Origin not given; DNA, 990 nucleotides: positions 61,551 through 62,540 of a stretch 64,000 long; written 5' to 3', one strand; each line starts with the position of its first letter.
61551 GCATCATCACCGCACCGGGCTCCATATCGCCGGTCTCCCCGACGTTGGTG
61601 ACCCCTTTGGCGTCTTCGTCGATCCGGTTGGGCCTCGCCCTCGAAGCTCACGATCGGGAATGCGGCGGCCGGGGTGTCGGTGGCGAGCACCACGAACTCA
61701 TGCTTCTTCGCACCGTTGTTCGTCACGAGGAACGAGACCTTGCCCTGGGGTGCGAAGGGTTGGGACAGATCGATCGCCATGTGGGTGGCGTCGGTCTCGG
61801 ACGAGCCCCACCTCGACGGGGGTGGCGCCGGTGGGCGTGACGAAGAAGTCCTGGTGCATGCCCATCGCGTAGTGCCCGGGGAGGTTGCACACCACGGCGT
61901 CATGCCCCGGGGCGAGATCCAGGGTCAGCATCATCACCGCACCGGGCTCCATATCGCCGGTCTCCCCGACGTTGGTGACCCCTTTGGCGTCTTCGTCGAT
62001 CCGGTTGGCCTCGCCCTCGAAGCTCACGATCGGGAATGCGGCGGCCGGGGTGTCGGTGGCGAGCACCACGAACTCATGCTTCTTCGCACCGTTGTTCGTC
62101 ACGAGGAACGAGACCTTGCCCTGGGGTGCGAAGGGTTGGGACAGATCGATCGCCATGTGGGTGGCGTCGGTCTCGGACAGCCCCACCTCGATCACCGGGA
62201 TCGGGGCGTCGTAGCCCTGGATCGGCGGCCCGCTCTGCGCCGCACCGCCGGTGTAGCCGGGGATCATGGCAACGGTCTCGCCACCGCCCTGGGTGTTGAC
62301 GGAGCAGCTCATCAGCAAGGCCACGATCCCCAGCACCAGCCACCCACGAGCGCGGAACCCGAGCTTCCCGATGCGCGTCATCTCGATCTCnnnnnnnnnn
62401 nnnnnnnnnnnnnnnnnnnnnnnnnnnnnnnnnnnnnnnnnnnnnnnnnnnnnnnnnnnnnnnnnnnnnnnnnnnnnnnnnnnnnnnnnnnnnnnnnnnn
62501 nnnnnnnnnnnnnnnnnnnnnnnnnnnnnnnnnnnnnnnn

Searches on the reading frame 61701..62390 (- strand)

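Call 36: search_protein_families(library=pfam, proteins=[window:61701-62390:-], max_evalue=0.01)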
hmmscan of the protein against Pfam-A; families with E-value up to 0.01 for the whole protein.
window:61701-62390:- (230 aa): 1 family
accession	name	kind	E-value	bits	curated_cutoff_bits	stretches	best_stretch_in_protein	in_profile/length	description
PF06525.17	SoxE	-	0.0001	22.3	21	1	92-194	48-148/149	Sulfocyanin (SoxE) domain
